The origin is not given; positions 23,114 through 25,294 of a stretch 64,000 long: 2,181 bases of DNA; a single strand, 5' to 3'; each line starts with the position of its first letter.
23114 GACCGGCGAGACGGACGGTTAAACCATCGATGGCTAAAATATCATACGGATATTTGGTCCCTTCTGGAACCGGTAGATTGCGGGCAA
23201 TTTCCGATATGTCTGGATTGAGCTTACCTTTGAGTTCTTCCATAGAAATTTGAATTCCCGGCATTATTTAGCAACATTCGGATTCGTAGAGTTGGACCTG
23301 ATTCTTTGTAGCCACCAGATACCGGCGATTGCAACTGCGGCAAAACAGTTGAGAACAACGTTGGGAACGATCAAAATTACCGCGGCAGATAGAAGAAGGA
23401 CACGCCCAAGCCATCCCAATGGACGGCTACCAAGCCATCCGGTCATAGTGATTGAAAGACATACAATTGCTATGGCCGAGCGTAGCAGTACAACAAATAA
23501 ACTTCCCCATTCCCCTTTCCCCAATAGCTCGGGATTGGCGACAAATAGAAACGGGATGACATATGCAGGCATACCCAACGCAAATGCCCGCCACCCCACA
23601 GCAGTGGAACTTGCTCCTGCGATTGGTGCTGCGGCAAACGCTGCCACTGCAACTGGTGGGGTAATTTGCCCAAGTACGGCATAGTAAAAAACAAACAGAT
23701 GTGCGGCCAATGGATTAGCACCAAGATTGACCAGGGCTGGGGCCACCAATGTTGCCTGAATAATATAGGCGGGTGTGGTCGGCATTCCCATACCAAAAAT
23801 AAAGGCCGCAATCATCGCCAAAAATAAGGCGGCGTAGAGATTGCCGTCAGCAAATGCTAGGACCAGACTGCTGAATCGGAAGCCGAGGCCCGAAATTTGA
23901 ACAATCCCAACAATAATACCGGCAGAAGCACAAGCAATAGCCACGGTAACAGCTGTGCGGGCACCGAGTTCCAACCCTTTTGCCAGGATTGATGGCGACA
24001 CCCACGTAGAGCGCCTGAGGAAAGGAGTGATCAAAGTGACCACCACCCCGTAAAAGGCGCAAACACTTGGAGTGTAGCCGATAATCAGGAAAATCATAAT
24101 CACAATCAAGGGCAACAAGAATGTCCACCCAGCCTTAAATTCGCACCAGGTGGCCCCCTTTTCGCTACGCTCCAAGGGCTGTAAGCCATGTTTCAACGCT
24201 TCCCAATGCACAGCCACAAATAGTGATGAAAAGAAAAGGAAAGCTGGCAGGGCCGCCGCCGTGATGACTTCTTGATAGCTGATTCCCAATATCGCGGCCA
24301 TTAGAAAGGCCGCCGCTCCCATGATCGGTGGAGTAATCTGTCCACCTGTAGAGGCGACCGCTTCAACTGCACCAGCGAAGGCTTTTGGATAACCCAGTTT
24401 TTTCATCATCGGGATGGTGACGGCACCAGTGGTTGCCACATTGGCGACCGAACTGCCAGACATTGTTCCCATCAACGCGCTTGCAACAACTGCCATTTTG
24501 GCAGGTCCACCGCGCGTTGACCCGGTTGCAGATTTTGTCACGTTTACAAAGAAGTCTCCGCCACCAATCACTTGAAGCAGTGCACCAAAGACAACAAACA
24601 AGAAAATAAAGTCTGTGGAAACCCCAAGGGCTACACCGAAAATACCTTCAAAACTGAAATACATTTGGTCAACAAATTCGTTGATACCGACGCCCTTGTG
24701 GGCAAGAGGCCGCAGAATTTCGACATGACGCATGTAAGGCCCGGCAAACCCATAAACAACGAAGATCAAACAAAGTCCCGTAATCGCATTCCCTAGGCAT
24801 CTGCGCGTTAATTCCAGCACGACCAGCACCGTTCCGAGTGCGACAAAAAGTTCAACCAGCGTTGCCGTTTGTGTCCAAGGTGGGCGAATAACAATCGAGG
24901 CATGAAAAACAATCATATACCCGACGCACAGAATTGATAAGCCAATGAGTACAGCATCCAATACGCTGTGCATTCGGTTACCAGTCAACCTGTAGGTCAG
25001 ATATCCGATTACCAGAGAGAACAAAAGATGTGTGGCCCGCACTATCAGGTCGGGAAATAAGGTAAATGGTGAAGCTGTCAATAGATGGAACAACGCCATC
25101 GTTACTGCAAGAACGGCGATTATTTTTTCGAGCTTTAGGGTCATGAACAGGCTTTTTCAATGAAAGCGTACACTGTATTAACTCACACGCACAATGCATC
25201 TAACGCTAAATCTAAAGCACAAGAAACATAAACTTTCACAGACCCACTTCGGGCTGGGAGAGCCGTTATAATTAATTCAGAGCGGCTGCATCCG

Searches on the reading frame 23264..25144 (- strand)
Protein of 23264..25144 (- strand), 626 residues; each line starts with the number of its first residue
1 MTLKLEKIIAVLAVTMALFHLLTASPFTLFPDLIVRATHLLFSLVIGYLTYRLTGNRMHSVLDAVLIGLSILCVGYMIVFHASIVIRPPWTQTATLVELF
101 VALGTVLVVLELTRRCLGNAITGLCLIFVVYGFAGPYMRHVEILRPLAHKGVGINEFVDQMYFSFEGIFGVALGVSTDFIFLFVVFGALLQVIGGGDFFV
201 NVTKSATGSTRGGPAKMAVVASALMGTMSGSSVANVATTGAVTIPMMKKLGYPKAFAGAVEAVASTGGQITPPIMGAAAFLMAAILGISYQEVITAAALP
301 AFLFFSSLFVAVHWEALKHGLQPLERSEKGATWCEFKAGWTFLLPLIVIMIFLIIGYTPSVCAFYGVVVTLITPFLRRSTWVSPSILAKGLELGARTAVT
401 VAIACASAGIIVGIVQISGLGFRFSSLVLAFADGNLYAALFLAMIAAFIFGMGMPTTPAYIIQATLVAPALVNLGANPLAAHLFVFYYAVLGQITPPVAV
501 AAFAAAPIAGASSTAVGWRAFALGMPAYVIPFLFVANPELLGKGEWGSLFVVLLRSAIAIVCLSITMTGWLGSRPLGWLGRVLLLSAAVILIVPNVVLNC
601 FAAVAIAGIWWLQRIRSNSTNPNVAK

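Call 60: search_protein_families(library=pfam, proteins=[window:23264-25144:-], max_evalue=0.01)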
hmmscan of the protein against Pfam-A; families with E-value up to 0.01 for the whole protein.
window:23264-25144:- (626 aa): 1 family
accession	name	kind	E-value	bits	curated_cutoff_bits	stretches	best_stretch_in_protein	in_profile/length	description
PF06808.19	DctM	-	6.8e-88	295.7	23.8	1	106-541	3-405/413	Tripartite ATP-independent periplasmic transporter, DctM component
